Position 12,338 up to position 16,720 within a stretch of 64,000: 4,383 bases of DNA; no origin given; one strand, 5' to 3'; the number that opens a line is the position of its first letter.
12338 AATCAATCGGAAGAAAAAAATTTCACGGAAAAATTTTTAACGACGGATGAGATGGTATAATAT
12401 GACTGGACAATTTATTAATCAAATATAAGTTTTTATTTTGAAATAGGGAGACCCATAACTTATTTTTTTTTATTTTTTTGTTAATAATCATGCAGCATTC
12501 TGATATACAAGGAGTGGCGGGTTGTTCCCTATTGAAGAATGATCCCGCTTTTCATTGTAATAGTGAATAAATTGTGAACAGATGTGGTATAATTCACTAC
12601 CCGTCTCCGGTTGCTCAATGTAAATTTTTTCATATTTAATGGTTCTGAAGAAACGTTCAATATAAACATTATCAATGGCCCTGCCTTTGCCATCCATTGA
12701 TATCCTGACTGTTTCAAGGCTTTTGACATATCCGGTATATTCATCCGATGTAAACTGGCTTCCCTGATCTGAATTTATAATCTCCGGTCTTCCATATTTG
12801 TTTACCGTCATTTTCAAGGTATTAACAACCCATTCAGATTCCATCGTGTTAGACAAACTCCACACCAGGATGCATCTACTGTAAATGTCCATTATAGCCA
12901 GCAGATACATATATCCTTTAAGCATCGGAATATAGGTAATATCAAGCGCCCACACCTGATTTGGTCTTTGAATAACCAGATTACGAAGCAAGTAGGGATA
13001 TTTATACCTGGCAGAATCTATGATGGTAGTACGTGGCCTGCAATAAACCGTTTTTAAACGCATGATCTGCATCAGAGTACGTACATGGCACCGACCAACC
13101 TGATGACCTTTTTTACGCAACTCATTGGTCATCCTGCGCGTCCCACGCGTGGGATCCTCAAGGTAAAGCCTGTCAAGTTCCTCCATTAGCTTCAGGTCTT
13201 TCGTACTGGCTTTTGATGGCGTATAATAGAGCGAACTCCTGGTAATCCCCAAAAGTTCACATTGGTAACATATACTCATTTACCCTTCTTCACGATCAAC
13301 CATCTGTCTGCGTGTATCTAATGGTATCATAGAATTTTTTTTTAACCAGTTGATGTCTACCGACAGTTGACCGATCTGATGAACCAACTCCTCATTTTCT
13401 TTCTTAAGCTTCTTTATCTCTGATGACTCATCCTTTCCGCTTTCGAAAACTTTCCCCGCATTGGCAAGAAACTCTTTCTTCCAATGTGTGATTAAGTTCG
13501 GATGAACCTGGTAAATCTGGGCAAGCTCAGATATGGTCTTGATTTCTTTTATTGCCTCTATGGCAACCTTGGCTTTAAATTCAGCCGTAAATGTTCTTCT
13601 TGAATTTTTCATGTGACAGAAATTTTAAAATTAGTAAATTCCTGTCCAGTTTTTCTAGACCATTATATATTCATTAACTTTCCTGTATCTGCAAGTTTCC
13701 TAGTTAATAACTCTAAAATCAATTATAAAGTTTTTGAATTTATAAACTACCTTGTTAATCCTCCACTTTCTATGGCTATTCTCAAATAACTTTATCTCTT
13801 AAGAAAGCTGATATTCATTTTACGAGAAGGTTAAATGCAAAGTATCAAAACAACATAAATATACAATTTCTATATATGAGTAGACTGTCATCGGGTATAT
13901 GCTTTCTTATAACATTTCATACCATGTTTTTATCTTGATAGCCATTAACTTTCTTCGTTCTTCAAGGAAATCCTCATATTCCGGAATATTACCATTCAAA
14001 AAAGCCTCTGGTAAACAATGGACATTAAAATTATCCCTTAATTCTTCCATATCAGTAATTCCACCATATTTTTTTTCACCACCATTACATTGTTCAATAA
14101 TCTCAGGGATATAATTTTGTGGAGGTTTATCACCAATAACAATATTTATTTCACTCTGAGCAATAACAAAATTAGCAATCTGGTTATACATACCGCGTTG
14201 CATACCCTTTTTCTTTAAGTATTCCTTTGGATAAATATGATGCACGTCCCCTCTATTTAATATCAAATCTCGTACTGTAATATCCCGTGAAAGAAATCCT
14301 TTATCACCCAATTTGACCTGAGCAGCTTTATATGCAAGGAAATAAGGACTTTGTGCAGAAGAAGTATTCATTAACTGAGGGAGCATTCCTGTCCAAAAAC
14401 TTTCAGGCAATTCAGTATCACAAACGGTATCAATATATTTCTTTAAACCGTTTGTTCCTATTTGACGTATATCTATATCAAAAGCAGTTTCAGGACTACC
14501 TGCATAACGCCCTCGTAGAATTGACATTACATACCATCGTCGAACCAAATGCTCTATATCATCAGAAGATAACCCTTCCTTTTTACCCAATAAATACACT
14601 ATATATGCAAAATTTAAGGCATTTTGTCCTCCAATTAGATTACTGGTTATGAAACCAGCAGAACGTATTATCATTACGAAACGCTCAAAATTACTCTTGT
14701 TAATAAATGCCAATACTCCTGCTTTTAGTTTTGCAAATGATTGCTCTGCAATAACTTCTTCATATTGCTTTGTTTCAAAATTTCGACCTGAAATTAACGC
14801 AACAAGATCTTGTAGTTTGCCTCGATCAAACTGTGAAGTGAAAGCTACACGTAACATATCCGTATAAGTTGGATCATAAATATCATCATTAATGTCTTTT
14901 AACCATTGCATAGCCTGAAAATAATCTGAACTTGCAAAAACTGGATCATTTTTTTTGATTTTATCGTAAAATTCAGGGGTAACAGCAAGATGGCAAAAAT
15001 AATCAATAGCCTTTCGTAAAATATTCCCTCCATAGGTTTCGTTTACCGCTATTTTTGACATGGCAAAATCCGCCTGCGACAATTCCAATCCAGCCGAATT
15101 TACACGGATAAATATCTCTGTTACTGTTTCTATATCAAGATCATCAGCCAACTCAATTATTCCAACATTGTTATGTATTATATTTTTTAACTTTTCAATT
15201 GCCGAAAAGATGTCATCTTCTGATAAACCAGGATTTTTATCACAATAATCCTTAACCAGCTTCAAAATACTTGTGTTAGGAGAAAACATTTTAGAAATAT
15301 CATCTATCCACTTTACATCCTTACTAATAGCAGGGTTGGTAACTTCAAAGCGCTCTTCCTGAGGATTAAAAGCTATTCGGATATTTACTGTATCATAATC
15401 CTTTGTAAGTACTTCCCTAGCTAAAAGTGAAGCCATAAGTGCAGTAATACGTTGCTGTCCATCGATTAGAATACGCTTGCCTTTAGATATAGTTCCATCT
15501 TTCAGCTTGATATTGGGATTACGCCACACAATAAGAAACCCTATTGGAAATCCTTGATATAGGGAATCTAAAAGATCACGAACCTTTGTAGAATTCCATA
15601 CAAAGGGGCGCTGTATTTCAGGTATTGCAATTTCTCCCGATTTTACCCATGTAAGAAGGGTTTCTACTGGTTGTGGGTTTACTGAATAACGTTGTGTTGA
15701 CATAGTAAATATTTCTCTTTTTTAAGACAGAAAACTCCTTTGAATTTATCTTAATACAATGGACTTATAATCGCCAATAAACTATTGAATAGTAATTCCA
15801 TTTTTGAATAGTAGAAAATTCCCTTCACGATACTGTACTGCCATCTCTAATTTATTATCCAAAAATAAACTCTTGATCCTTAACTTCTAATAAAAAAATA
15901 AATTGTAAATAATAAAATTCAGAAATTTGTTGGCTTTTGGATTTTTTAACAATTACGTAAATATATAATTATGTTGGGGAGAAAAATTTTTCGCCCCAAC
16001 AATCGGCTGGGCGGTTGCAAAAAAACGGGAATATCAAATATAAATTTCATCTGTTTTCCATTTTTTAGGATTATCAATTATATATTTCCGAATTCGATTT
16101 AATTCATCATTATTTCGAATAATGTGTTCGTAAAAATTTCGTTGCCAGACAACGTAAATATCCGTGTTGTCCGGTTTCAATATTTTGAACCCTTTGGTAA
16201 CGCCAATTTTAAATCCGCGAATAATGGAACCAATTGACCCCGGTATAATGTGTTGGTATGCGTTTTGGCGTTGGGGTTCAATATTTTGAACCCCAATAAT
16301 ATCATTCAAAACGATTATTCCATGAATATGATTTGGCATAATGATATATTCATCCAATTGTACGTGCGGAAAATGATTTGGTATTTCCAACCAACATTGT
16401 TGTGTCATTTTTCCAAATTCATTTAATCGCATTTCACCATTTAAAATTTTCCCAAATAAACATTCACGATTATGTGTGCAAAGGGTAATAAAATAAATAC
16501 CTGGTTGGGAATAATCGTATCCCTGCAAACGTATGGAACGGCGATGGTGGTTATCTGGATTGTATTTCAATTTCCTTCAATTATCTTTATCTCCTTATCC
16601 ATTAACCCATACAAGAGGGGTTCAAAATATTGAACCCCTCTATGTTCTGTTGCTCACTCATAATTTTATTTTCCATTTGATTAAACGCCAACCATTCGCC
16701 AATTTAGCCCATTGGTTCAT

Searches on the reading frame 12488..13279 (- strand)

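Call 5: search_protein_families(library=pfam, proteins=[window:12488-13279:-], max_evalue=0.01)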
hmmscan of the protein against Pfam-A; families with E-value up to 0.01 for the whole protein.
window:12488-13279:- (263 aa): 5 families
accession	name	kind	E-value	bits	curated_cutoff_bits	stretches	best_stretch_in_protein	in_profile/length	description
PF00665.32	rve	-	2.5e-21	76.3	32.6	1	104-189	2-91/102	Integrase core domain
PF13683.12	rve_3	-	7.4e-14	51.7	26.5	1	191-255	3-67/67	Integrase core domain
PF13276.12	HTH_21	-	8.4e-11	42.4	28.1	1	28-82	3-59/60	HTH-like domain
PF24764.1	rva_4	-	7.8e-08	32.7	26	1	103-215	4-113/194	Integrase core domain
PF13333.12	rve_2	-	0.00044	20.8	22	1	208-253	1-46/56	Integrase core domain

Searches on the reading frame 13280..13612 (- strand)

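Call 11: search_protein_families(library=pfam, proteins=[window:13280-13612:-], max_evalue=0.01)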
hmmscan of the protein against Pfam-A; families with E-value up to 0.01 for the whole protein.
window:13280-13612:- (110 aa): 4 families
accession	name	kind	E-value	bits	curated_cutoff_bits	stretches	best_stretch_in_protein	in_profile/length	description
PF01527.26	HTH_Tnp_1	-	7.1e-11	42.6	24.1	1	4-73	3-74/75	Transposase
PF13542.12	HTH_Tnp_ISL3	-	0.0014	18.5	27.4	1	5-41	9-43/51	Helix-turn-helix domain of transposase family ISL3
PF13411.12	MerR_1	-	0.0036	17.8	21.6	1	26-54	2-30/69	MerR HTH family regulatory protein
PF13518.12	HTH_28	-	0.0038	17.7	25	1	12-50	1-38/52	Helix-turn-helix domain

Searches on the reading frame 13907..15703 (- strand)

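Call 5: search_protein_families(library=pfam, proteins=[window:13907-15703:-], max_evalue=0.01)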
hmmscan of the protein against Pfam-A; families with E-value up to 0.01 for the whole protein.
window:13907-15703:- (598 aa): 1 family
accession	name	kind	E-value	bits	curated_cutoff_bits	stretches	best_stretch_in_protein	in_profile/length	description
PF03235.19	GmrSD_N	-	1.5e-30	107.3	33.2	1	16-217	4-197/199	GmrSD restriction endonuclease, N-terminal domain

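Call 6: search_protein_families(library=padloc, proteins=[window:13907-15703:-], max_evalue=1)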
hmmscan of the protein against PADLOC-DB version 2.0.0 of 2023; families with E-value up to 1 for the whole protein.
window:13907-15703:- (598 aa): 15 families
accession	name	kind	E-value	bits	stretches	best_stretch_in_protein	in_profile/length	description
PDLC04151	HEC-05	-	8.7e-30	102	3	10-62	25-77/600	-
PDLC04709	PDC-M55C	-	2.4e-17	60.8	1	12-98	16-112/554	-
PDLC04150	HEC-05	-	1.4e-13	48.6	2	15-61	12-58/583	-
PDLC04153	HEC-05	-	8.7e-12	42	2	9-61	5-57/621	-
PDLC03877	NsnA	-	1.4e-09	35.7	1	9-212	49-194/385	-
PDLC04152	HEC-05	-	2.3e-09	34.3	2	147-219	192-263/566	-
PDLC02695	Orf5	-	2.7e-07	27.3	2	21-116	16-115/601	Orf5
PDLC02686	Orf5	-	1.7e-06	24.9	2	25-101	21-102/566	Orf5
PDLC04157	HEC-06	-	1.8e-06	24.8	1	14-105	12-102/558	-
PDLC04027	PD-T4-2_A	-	2.4e-06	24.8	1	22-123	49-141/363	-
PDLC02693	Orf5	-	3.2e-06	24.4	1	26-213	10-206/543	Orf5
PDLC02792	SspE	-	1.5e-05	21.6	1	9-52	9-51/771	SspE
PDLC02791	SspE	-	0.00059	16.1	1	7-49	4-46/775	SspE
PDLC02700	Orf5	-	0.0043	13.9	1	24-90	11-77/555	Orf5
PDLC04154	HEC-06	-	0.0056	13.4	1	23-95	22-91/569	-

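Call 7: search_protein_families(library=ncbifam, proteins=[window:13907-15703:-], max_evalue=1)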
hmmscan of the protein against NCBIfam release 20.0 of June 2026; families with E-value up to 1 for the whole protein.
window:13907-15703:- (598 aa): 1 family
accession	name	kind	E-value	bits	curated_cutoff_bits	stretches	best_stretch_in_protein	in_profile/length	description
NF006217.0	PRK08343.1-3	equivalog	0.11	11.1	491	1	156-212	183-234/544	preprotein translocase subunit SecD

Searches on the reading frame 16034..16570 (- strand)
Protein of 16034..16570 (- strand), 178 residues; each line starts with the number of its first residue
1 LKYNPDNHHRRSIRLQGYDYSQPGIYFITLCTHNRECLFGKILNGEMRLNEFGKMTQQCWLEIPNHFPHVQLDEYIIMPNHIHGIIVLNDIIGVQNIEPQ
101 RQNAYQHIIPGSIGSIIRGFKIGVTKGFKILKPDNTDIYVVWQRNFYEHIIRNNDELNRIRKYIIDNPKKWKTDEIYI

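Call 11: search_protein_families(library=pfam, proteins=[window:16034-16570:-], max_evalue=0.01)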
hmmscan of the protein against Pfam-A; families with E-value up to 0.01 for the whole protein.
window:16034-16570:- (178 aa): 0 families

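Call 91: search_protein_families(library=pfam, proteins=[window:16034-16570:-], max_evalue=0.5)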
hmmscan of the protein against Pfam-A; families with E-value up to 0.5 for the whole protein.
window:16034-16570:- (178 aa): 2 families
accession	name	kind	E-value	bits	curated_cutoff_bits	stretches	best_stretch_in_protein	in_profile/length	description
PF01797.21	Y1_Tnp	-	0.023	15.3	23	0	69-90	40-61/121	Transposase IS200 like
PF22998.2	GNAT_LYC1-like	-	0.2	11.7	27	1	126-167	83-120/207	LYC1 GNAT-like C-terminal domain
